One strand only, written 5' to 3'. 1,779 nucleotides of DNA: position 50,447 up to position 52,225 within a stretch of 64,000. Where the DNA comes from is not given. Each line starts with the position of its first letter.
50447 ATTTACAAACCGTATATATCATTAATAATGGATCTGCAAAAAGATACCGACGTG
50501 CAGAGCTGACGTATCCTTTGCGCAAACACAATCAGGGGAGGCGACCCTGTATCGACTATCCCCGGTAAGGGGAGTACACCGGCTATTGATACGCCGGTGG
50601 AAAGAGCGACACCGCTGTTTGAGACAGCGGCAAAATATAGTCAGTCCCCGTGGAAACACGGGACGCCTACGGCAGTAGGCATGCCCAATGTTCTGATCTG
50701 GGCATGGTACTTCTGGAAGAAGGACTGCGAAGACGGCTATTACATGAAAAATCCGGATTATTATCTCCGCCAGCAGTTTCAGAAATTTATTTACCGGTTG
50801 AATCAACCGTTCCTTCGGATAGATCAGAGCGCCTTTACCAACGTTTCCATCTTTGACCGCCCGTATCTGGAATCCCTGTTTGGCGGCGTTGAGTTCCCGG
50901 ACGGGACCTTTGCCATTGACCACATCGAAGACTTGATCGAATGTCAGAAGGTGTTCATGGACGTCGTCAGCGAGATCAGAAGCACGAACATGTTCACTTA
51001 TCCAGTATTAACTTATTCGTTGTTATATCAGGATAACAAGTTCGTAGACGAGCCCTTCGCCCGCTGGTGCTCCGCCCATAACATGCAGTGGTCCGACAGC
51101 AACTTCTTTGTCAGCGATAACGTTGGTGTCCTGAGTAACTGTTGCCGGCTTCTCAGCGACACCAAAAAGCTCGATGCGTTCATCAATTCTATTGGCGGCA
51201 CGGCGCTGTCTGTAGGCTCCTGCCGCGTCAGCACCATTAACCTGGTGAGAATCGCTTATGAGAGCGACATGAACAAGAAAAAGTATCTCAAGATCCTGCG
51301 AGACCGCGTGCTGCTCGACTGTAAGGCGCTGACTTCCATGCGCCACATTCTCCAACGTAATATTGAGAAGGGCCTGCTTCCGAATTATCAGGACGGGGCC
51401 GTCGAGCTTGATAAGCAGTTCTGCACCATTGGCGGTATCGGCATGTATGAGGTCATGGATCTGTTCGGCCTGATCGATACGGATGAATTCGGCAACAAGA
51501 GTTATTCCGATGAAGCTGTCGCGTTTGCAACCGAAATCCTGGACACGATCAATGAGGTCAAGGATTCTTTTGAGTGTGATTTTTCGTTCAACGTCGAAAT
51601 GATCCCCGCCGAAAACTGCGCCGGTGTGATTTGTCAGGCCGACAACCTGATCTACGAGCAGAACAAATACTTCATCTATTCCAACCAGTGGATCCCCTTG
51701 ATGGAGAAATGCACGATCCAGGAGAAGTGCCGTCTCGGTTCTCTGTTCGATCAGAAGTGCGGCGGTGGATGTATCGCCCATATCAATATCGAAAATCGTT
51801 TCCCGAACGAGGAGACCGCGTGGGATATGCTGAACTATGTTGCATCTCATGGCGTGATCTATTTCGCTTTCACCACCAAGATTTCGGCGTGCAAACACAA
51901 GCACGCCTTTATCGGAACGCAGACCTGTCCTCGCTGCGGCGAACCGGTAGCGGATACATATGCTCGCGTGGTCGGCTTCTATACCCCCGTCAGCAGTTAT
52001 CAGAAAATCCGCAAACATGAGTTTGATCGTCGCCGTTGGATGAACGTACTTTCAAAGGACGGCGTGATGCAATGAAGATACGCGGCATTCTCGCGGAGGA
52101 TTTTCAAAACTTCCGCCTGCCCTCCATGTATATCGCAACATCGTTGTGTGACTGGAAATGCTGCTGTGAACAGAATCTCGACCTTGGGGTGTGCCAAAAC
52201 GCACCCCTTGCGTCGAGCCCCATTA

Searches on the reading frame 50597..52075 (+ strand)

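Call 69: search_protein_families(library=phrogs, proteins=[window:50597-52075:+], max_evalue=0.00001)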
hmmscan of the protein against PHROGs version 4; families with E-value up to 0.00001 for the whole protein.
window:50597-52075:+ (492 aa): 3 families
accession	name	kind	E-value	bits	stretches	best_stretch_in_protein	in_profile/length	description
phrog_25611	-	DNA, RNA and nucleotide metabolism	5.3e-122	409.5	2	193-482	683-973/978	anaerobic ribonucleoside reductase large subunit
phrog_487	-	moron, auxiliary metabolic gene and host takeover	2e-22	80.2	1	48-479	265-709/718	NrdD-like anaerobic ribonucleotide reductase large subunit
phrog_4218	-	DNA, RNA and nucleotide metabolism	5.6e-10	39.8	1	211-462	37-310/333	anaerobic ribonucleoside reductase large subunit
